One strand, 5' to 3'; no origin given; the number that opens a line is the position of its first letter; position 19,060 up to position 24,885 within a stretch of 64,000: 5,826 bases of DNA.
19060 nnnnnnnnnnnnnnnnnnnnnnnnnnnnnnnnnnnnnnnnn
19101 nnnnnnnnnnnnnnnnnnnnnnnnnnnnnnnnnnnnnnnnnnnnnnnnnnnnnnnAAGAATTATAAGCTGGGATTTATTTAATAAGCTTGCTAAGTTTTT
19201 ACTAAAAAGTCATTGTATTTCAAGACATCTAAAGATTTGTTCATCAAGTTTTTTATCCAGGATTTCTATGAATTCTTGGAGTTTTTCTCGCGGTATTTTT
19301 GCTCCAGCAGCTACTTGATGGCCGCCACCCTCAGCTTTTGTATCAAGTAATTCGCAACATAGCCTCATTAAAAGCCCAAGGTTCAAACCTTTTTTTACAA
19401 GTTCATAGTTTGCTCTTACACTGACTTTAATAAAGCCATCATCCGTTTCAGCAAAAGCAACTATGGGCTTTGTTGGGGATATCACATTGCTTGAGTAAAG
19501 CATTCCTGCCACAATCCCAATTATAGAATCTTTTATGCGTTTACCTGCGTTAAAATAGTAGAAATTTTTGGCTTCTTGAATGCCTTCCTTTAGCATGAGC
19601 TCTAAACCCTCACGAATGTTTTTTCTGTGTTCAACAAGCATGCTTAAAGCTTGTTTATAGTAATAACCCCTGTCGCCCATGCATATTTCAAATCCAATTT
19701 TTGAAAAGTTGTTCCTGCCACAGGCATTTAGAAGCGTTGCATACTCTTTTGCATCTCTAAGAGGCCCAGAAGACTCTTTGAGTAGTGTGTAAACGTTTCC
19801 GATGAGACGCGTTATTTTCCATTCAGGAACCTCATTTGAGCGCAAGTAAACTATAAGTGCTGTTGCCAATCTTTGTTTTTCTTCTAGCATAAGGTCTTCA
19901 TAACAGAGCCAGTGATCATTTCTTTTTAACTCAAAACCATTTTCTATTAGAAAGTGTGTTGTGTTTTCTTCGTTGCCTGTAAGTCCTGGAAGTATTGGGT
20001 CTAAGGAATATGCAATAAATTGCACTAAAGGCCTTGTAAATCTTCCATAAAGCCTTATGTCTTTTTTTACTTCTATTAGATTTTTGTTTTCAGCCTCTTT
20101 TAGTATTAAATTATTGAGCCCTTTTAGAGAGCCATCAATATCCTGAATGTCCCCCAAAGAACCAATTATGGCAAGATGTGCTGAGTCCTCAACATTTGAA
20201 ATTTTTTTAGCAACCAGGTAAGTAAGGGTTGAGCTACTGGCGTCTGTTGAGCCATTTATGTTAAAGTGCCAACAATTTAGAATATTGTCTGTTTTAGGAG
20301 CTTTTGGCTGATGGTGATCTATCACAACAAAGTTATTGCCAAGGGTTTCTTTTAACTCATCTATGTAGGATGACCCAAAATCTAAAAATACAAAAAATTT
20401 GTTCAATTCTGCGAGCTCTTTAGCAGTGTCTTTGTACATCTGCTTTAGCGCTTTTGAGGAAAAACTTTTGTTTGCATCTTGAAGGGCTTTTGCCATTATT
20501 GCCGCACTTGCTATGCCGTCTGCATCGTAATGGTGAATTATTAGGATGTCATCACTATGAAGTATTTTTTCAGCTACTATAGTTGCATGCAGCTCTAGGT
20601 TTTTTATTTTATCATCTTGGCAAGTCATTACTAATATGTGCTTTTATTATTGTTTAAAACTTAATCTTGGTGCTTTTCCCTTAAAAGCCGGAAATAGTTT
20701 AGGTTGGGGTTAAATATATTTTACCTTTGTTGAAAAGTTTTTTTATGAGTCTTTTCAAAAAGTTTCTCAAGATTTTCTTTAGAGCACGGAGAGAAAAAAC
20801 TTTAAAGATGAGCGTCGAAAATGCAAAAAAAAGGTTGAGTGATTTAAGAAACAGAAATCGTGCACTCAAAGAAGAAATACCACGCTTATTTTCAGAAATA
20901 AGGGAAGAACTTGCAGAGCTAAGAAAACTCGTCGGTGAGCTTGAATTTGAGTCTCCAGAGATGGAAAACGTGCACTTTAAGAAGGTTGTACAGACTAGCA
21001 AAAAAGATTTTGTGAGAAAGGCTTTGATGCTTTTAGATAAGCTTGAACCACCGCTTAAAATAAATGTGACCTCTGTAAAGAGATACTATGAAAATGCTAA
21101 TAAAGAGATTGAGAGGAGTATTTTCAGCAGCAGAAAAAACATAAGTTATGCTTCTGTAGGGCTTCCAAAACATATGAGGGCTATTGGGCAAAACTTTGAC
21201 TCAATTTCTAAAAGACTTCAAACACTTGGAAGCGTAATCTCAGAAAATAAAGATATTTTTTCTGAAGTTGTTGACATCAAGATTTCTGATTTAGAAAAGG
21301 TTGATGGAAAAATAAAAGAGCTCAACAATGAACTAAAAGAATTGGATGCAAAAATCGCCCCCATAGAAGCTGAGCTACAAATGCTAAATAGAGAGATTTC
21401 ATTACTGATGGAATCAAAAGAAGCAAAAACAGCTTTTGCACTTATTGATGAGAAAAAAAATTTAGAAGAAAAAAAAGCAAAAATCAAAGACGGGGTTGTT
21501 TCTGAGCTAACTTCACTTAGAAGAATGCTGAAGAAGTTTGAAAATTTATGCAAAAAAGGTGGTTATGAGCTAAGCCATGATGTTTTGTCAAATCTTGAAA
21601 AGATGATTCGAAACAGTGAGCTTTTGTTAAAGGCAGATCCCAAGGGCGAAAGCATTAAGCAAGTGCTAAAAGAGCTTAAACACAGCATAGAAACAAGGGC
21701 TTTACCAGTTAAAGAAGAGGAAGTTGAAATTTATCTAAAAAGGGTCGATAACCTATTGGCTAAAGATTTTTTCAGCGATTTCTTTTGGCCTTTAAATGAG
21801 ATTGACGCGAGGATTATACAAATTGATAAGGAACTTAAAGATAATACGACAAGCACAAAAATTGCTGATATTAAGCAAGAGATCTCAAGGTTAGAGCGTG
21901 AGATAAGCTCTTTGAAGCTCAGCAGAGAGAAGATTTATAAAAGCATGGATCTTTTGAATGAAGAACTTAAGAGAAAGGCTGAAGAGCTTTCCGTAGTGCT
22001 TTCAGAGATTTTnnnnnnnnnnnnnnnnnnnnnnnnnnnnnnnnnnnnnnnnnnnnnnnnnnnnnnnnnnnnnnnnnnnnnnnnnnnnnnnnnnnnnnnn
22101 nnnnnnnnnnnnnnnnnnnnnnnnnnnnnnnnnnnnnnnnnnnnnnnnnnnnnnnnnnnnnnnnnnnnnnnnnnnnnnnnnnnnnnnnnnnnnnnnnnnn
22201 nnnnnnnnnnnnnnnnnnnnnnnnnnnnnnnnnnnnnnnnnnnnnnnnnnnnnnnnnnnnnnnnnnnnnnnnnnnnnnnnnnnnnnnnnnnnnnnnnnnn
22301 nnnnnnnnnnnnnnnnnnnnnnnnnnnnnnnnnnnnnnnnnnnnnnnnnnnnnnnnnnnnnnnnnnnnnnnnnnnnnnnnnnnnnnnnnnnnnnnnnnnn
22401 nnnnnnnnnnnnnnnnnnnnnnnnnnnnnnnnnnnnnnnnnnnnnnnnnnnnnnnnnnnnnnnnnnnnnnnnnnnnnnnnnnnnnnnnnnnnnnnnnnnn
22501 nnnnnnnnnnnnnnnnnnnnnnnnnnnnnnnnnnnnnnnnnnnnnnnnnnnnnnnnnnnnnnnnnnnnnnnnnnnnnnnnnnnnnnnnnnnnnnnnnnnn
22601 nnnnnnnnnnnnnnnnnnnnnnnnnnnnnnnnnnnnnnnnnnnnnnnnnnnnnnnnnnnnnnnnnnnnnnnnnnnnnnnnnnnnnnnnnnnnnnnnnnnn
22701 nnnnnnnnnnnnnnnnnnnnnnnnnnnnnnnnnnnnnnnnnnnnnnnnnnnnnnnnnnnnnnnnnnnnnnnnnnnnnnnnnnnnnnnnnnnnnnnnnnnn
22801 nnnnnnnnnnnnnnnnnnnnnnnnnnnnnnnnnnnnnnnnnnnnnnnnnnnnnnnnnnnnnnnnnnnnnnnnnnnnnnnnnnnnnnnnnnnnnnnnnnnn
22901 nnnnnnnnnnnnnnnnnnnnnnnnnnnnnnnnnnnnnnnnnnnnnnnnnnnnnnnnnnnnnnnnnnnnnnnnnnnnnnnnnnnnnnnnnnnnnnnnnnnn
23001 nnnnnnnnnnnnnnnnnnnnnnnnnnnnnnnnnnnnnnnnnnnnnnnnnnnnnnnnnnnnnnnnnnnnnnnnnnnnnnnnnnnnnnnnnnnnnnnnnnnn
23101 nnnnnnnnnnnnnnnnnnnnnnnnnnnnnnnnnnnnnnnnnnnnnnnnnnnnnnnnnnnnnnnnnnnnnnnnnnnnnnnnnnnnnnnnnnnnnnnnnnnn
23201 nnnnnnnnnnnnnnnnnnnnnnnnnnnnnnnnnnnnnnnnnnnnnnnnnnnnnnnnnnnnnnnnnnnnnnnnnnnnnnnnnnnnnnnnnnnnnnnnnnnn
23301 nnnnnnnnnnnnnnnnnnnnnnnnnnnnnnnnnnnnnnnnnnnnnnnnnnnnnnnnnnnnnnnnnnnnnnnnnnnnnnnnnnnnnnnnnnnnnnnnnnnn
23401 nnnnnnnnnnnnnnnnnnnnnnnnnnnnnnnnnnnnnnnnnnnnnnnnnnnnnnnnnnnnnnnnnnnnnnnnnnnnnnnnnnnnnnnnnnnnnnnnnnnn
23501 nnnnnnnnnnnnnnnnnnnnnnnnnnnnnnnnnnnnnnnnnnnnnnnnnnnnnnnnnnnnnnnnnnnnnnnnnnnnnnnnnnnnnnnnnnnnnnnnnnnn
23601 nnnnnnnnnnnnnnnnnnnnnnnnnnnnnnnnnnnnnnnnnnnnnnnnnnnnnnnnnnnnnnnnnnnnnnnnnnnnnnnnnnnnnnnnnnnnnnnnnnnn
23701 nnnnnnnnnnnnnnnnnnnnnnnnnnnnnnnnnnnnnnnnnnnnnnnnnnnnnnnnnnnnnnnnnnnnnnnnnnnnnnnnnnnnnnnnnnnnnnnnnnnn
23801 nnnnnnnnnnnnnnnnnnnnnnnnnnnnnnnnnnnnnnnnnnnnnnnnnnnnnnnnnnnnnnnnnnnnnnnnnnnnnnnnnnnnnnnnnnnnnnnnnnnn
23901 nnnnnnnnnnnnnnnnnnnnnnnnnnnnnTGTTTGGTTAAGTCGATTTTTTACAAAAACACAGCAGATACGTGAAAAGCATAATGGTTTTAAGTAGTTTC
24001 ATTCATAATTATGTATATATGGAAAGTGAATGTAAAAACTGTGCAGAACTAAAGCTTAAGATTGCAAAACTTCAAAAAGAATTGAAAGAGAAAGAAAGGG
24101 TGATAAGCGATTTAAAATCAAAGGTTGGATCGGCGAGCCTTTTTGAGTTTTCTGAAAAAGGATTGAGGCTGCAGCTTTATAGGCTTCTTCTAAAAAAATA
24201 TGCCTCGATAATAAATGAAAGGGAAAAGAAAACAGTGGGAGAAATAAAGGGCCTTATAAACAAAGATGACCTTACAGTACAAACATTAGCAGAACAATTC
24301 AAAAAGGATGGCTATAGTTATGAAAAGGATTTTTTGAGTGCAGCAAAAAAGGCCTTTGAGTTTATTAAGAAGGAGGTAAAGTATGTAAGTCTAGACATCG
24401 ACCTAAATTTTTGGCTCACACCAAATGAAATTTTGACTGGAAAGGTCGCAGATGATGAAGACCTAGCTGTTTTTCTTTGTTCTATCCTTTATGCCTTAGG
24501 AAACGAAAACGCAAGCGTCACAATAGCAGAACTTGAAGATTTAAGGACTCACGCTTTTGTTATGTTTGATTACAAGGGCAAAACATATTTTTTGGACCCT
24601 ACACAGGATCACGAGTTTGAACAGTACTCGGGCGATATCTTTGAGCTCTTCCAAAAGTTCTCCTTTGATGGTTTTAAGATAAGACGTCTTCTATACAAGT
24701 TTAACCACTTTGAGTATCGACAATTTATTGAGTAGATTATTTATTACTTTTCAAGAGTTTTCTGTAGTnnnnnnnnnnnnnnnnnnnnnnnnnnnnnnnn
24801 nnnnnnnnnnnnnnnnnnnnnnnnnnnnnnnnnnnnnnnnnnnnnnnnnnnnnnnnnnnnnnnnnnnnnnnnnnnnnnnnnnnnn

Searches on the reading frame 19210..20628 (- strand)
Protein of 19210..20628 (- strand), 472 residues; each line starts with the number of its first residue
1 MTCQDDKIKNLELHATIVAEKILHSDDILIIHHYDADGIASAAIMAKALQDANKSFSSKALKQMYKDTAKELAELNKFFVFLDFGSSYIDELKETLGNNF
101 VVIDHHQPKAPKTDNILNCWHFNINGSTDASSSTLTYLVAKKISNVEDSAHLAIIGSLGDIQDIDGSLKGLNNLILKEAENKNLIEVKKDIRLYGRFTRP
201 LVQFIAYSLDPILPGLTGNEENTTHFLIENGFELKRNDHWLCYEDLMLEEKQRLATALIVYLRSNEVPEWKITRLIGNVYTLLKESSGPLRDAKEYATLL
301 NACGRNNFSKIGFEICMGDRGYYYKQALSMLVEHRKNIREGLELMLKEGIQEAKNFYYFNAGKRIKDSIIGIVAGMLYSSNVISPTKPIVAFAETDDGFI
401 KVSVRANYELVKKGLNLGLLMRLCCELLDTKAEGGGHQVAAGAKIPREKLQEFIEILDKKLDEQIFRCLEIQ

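Call 39: search_protein_families(library=pfam, proteins=[window:19210-20628:-], max_evalue=0.00001)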
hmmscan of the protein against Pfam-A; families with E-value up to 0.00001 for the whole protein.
window:19210-20628:- (472 aa): 3 families
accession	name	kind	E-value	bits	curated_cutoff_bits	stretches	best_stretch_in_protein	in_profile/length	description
PF21763.2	DHH_CID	-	3.3e-21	75.9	27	1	193-276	1-84/84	DHH-CID domain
PF01368.27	DHH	-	1.8e-14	54.5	28.1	1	28-141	2-103/125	DHH family, N-terminal domain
PF02272.25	DHHA1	-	1.5e-13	51.5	25.9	1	362-461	10-100/102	DHHA1 domain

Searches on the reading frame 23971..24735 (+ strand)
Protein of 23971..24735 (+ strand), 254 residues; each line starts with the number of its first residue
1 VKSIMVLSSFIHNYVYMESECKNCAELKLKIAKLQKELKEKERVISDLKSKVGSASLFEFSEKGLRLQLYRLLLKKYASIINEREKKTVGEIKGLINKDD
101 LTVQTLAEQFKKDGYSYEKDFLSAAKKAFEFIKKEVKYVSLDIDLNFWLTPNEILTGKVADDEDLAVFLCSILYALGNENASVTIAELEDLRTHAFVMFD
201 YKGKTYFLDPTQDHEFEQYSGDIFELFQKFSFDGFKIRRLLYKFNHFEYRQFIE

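Call 40: search_protein_families(library=pfam, proteins=[window:23971-24735:+], max_evalue=0.00001)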
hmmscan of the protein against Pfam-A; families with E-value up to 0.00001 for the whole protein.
window:23971-24735:+ (254 aa): 1 family
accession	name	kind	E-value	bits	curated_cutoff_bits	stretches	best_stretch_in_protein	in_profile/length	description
PF24656.1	CEPT76_peptidase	-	4.1e-06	27.4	27.8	1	147-219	2-78/121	CEP76 peptidase-like domain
